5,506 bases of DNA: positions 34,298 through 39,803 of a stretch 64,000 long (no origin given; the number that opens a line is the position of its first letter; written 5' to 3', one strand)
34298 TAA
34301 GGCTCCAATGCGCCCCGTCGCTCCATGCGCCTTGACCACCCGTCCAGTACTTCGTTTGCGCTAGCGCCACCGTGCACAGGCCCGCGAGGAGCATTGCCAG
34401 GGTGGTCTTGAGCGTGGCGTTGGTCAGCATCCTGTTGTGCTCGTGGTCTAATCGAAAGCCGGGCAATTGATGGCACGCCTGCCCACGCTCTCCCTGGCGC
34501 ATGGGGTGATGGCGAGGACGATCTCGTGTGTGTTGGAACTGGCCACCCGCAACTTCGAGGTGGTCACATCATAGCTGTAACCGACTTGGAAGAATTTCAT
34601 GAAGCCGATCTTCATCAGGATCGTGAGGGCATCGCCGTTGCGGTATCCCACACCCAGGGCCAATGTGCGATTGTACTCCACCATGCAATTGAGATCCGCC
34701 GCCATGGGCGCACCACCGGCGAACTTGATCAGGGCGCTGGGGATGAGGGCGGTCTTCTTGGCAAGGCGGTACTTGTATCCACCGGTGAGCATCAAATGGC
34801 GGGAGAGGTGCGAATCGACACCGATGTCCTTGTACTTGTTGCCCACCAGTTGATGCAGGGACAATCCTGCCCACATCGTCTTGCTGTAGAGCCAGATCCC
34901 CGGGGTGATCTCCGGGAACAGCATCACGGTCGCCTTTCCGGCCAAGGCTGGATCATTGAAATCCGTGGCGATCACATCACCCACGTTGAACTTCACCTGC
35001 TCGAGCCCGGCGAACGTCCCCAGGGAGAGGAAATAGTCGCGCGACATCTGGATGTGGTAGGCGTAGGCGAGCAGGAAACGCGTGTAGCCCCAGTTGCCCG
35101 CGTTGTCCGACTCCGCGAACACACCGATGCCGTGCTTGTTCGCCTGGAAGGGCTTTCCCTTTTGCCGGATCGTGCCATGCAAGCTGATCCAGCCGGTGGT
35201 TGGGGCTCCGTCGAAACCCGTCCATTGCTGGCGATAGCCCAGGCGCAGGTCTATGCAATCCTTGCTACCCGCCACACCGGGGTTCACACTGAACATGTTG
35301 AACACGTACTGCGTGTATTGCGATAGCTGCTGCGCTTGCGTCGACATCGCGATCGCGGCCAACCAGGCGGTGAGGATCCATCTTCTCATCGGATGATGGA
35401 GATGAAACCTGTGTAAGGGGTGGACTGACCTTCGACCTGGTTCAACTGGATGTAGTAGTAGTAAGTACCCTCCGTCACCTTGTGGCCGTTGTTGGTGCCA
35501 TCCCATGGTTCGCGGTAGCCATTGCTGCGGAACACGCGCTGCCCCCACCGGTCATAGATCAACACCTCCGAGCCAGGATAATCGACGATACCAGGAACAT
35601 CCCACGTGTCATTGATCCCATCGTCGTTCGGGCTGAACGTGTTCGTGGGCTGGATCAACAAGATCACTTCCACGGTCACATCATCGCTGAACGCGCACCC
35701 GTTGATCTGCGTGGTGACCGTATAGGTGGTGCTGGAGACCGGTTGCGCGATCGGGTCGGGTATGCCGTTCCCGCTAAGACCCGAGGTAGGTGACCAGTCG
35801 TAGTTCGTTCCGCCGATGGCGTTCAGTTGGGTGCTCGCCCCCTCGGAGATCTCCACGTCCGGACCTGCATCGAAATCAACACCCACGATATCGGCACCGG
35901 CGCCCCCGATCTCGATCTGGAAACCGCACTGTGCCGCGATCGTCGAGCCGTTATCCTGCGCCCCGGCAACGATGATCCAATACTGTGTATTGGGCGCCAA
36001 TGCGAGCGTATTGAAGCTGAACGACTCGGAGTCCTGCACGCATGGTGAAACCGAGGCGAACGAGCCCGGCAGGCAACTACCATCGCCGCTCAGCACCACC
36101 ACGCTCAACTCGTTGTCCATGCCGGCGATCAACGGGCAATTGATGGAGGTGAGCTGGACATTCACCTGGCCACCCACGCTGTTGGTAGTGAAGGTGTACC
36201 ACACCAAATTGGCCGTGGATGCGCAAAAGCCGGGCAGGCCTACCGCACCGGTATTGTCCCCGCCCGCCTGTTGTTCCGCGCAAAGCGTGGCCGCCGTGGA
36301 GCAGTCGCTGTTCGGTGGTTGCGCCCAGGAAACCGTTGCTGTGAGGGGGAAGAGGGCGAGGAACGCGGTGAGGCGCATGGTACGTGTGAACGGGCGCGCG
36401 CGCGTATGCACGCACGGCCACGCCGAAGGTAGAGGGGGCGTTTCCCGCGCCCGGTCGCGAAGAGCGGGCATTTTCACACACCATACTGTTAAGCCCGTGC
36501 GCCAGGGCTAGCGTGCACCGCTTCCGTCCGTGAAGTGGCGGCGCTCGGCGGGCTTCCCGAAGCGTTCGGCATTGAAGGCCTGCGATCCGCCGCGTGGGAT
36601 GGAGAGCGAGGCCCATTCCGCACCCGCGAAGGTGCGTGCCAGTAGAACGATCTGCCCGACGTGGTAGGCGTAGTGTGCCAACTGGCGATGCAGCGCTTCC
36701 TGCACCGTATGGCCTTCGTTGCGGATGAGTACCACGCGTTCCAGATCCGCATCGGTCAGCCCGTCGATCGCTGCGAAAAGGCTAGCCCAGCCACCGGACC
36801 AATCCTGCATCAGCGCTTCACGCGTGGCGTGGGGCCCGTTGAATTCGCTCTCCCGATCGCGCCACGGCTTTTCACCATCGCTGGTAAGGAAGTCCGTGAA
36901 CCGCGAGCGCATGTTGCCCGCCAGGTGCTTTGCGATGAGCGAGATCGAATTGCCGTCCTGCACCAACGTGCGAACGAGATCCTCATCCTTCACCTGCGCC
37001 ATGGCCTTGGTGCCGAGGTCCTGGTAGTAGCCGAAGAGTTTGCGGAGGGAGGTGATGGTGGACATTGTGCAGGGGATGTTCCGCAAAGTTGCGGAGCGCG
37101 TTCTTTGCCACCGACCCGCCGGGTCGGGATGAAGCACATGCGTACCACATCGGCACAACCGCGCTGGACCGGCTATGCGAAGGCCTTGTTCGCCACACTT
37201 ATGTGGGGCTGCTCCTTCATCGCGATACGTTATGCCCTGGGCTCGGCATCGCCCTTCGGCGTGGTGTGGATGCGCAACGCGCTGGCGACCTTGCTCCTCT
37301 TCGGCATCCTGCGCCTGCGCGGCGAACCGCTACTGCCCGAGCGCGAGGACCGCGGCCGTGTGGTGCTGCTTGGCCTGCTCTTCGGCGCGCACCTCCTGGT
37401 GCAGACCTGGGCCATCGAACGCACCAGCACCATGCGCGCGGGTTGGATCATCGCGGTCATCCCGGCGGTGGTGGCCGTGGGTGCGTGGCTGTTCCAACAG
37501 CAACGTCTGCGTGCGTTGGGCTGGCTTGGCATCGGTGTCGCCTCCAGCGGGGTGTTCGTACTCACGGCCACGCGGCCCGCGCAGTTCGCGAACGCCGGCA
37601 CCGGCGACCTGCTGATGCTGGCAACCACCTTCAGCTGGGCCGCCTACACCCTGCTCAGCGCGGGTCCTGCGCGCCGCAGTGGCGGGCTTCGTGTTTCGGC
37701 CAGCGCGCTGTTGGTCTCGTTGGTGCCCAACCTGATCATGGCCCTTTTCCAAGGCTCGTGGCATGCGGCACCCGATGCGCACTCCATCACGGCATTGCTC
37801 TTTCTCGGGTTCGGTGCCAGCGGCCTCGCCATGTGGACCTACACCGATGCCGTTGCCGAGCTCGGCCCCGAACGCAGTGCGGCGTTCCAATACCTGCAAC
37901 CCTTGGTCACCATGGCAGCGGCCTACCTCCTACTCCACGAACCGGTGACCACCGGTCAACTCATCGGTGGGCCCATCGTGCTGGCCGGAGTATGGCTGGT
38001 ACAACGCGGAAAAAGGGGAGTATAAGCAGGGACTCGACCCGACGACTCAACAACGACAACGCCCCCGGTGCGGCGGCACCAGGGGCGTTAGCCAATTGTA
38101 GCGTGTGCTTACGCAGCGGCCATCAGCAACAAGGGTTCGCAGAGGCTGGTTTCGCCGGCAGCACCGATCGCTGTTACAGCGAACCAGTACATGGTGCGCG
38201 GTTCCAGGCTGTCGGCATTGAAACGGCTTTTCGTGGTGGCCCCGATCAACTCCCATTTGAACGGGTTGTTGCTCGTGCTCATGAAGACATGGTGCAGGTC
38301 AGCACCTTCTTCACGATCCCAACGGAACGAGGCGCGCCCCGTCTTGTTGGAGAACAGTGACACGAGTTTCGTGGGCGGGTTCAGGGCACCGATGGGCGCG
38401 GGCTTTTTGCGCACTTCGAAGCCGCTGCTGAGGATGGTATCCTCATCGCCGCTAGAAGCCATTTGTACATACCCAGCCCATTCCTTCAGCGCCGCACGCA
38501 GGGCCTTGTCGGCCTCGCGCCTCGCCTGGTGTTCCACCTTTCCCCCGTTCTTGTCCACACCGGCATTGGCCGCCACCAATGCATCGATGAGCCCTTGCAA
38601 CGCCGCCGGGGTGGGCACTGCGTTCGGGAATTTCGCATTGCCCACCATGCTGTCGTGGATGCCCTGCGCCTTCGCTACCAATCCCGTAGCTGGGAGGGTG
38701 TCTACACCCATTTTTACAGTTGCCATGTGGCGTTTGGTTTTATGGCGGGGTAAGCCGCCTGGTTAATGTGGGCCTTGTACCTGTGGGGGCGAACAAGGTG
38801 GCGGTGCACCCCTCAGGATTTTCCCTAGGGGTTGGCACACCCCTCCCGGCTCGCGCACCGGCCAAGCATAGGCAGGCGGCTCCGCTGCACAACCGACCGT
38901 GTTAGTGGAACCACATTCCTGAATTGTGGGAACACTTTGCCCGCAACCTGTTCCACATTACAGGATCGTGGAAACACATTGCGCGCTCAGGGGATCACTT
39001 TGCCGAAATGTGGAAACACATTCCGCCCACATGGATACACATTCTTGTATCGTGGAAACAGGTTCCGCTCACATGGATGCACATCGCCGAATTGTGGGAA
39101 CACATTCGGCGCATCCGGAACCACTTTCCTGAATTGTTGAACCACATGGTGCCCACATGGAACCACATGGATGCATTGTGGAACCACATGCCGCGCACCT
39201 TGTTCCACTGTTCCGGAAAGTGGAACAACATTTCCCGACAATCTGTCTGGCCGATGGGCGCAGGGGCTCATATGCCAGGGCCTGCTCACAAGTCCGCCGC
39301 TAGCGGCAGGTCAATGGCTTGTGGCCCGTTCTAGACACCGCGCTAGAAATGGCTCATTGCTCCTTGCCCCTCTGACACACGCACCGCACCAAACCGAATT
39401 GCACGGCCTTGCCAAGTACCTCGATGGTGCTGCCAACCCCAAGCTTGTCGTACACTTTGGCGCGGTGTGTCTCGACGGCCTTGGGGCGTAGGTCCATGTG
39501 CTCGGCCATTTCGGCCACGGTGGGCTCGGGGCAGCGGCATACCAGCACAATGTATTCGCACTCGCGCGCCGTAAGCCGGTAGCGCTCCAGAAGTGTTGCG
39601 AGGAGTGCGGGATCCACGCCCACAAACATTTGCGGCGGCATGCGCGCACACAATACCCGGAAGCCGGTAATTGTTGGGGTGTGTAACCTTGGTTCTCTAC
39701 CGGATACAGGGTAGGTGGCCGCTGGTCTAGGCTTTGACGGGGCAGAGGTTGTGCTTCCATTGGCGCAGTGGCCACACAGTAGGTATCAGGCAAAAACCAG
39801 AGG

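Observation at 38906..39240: Sixteen helically phased 21-bp repeats (core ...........) between an HTH regulator gene and an FN3 gene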

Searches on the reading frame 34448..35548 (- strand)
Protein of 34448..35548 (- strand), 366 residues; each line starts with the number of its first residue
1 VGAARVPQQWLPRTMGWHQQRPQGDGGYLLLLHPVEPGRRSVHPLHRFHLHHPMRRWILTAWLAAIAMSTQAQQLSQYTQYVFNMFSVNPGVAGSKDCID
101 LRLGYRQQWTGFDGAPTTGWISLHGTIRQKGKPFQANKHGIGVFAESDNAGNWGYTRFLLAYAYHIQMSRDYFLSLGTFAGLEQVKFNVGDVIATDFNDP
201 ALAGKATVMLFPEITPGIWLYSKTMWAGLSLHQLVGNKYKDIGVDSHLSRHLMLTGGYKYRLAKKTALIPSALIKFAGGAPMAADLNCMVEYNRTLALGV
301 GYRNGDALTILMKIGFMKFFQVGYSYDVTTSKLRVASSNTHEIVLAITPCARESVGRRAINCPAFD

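Call 13: search_protein_families(library=pfam, proteins=[window:34448-35548:-], max_evalue=0.01)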
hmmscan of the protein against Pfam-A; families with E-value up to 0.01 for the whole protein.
window:34448-35548:- (366 aa): 2 families
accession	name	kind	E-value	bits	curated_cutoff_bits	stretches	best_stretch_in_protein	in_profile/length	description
PF11751.14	PorP_SprF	-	2.5e-68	231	22.3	1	71-346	2-272/273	Type IX secretion system membrane protein PorP/SprF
PF13505.12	OMP_b-brl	-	0.0084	16.7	28.7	0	59-303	2-174/175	Outer membrane protein beta-barrel domain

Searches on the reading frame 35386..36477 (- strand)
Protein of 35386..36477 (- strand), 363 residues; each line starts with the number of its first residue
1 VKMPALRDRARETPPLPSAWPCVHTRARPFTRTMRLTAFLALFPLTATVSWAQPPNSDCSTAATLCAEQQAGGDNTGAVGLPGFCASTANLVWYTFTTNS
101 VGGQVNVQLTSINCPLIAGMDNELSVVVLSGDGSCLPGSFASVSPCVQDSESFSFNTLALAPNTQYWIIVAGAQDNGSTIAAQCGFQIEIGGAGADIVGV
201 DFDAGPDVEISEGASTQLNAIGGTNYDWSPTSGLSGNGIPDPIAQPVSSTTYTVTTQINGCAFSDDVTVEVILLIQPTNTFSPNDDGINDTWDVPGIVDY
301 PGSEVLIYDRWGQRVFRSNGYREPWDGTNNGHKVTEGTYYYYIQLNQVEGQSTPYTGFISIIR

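Call 13: search_protein_families(library=pfam, proteins=[window:35386-36477:-], max_evalue=0.01)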
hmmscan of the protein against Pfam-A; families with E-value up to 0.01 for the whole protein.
window:35386-36477:- (363 aa): 1 family
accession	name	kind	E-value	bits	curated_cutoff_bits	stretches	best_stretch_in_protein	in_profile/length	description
PF13585.12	CHU_C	-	3.2e-26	91.7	27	1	277-361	3-86/86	CHU_C Type IX secretion signal domain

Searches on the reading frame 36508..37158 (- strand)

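Call 13: search_protein_families(library=pfam, proteins=[window:36508-37158:-], max_evalue=0.01)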
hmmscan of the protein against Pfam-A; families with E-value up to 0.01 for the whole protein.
window:36508-37158:- (216 aa): 3 families
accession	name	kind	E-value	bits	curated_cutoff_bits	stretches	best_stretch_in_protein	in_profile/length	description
PF07609.16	DUF1572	-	1.1e-60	204.5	23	1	35-190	7-162/163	Protein of unknown function (DUF1572)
PF12867.12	DinB_2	-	9.8e-09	36.2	24.8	1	51-170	11-128/128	DinB superfamily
PF04978.18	MST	-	5.1e-08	33.9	27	1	51-173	15-143/149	Mycothiol-S-transferase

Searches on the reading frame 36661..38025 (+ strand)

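Call 13: search_protein_families(library=pfam, proteins=[window:36661-38025:+], max_evalue=0.01)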
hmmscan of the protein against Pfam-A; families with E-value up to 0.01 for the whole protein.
window:36661-38025:+ (454 aa): 1 family
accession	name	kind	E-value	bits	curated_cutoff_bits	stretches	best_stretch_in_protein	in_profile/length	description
PF00892.27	EamA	-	9.3e-35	120.3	28.2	2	314-447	2-133/135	EamA-like transporter family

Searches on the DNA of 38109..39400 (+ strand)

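Call 41: search_rna_families(source=window, start=38650, end=39400, threshold=evalue, max_evalue=5)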
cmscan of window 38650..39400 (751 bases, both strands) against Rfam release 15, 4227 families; matches with E-value up to 5: 1.
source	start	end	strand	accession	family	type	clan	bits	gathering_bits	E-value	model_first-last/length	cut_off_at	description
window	38741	38776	-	RF02803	PyrR205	Gene; snRNA; snoRNA; HACA-box;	-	16.5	35.6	0.87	1-61/61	no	Pyrobaculum sRNA 205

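Call 100: search_dna_similar(query=window:38700-39360:+, collection=plasmids, mode=distant, max_rows=10)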
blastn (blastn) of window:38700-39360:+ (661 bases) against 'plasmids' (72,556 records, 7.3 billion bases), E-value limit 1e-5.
No match.

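Call 106: search_rna_families(sources=[L005, L006, L008, L013, L024, L028, L031, L034, L038, L040, L041, L042], threshold=gathering)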
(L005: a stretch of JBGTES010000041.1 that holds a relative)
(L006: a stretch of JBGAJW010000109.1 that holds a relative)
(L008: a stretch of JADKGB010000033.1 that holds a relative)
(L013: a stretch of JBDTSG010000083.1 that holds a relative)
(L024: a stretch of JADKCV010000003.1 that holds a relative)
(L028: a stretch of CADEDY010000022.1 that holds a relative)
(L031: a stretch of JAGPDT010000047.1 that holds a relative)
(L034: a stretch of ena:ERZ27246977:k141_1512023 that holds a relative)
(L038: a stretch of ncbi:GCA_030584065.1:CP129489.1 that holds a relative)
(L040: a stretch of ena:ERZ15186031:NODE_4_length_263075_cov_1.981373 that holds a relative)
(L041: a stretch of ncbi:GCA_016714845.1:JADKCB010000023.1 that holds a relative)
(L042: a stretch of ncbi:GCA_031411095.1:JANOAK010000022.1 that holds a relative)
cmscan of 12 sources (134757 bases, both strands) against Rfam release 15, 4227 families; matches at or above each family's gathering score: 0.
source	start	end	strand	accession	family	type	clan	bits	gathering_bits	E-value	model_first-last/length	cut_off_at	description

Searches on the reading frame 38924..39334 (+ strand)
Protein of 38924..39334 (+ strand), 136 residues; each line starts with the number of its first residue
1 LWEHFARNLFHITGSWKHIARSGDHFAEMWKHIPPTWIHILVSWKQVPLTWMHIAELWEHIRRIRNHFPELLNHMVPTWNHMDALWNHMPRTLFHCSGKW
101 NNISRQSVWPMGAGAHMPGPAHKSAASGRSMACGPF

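Call 13: search_protein_families(library=pfam, proteins=[window:38924-39334:+], max_evalue=0.01)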
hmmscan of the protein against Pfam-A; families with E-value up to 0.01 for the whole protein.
window:38924-39334:+ (136 aa): 0 families

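Call 46: search_protein_families(library=phrogs, proteins=[window:38924-39334:+], max_evalue=0.1)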
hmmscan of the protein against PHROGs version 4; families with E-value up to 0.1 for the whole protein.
window:38924-39334:+ (136 aa): 0 families

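Call 47: search_protein_families(library=ncbifam, proteins=[window:38924-39334:+], max_evalue=0.1)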
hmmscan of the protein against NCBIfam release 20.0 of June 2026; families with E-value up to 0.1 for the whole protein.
window:38924-39334:+ (136 aa): 0 families

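Call 48: search_protein_families(library=padloc, proteins=[window:38924-39334:+], max_evalue=0.1)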
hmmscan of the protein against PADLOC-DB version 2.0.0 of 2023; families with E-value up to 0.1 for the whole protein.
window:38924-39334:+ (136 aa): 1 family
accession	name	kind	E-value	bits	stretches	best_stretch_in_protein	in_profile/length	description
PDLC02317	AbiEii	-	0.014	12.4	1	53-113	232-290/396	AbiEii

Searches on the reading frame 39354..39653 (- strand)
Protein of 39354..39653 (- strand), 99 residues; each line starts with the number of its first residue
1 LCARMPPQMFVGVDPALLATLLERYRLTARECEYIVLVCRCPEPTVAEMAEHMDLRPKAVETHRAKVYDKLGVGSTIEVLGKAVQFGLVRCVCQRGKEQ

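Call 13: search_protein_families(library=pfam, proteins=[window:39354-39653:-], max_evalue=0.01)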
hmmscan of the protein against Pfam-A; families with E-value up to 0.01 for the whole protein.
window:39354-39653:- (99 aa): 1 family
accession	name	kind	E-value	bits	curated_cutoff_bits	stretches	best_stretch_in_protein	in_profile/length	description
PF00196.25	GerE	-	2e-06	27.8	23.5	1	27-79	3-53/57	Bacterial regulatory proteins, luxR family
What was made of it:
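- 39354..39653 (-): Small GerE/LuxR-type HTH gene, the candidate binder. The database version is 87 aa, which would start at about 39617. Its stop codon is 113 bp from the array. Pfam GerE E 2e-6 (call 13).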

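Call 15: find_encoding_contigs(protein=window:39354-39653:-, flank=10000)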
Protein window:39354-39653:- (99 aa): no gene with exactly this product is on record in the collection.

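Call 46: search_protein_families(library=phrogs, proteins=[window:39354-39653:-], max_evalue=0.1)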
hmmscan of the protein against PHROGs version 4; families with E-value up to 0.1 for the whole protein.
window:39354-39653:- (99 aa): 2 families
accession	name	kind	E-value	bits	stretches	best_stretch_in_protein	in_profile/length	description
phrog_3282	-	transcription regulation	1.3e-05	26.2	1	27-93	48-112/158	sigma factor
phrog_10300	-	transcription regulation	0.0046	18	1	25-87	119-179/182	transcriptional regulator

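Call 47: search_protein_families(library=ncbifam, proteins=[window:39354-39653:-], max_evalue=0.1)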
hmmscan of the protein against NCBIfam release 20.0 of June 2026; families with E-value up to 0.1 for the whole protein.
window:39354-39653:- (99 aa): 10 families
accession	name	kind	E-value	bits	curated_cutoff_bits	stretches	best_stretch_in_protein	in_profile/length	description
NF052445.1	RespRegMctR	equivalog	1.5e-06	27.8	300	1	12-88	128-204/205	two-component system response regulator MctR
NF007018.1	PRK09483.1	equivalog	1.3e-05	24.9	280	1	27-90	149-210/217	UvrY/SirA/GacA family response regulator transcription factor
NF041232.1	BagY_FevT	exception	0.00012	21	700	1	21-83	291-351/367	LuxR family transcriptional regulator BagY/FevT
NF007685.0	PRK10360.1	equivalog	0.00015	21.6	258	1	27-79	138-188/196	response regulator transcription factor UhpA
NF040749.1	tetrathio_RR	equivalog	0.0002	21.1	290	1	23-81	129-186/191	tetrathionate respiration response regulator TtrR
NF011896.0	PRK15369.1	equivalog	0.0012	18.5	242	1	25-88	148-209/211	two component system response regulator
NF007403.0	PRK09935.1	equivalog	0.0015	18.2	271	1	47-88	168-209/210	fimbria biosynthesis transcriptional regulator FimZ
TIGR00758.1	UDG_fam4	subfamily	0.013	15.2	125.3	1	9-90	41-126/173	uracil-DNA glycosylase, family 4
TIGR03541.1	reg_near_HchA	equivalog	0.018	14.6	215.6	1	26-87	171-230/232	PA1136 family autoinducer-binding transcriptional regulator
NF052366.1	photon_PedR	equivalog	0.05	13.8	120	1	27-89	3-63/74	photosynthetic electron transport-dependent transcriptional regulator PedR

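Call 48: search_protein_families(library=padloc, proteins=[window:39354-39653:-], max_evalue=0.1)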
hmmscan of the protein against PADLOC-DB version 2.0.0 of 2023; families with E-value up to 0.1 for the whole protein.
window:39354-39653:- (99 aa): 1 family
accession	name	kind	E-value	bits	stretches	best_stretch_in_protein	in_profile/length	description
PDLC01851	CARF3--CARF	-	0.011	13.2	1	25-71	208-252/279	-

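Call 53: find_homologous_proteins(query=window:39354-39653:-)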
Query window:39354-39653:- (99 aa): 2 proteins with E <= 0.001 among 7 candidates.
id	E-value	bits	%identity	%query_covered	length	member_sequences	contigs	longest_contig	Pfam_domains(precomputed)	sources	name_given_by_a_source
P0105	2.5e-50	187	99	88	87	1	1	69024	PF00196.26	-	-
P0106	3.1e-25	106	73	73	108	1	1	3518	PF00196.26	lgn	-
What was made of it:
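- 39354..39653 (-): P0105 (call 53).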

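Call 55: find_encoding_contigs(protein=P0106, flank=4000, max_places=3)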
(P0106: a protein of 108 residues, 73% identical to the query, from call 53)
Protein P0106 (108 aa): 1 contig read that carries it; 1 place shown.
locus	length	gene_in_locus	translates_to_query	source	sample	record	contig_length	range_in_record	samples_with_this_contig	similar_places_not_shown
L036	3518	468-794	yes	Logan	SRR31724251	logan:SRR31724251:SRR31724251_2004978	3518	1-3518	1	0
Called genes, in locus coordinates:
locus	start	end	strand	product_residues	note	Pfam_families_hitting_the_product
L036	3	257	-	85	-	?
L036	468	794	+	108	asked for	PF00196:GerE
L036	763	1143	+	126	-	-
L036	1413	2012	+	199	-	-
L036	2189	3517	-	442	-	?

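Call 67: find_related_loci(query=A5, collection=metagenome_contigs, flank=3000)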
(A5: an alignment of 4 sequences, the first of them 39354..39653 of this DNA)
Query A5 (99 aa) in metagenome_contigs; peptide patterns used: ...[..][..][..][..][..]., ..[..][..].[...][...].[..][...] (x = any residue, [..] = any of these).
300 stretches matched a pattern; 1 encode a relative of the query (tblastn E <= 1e-3); 1 distinct loci.
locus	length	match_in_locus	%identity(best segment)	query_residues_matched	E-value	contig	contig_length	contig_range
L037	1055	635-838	44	27-93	2e-14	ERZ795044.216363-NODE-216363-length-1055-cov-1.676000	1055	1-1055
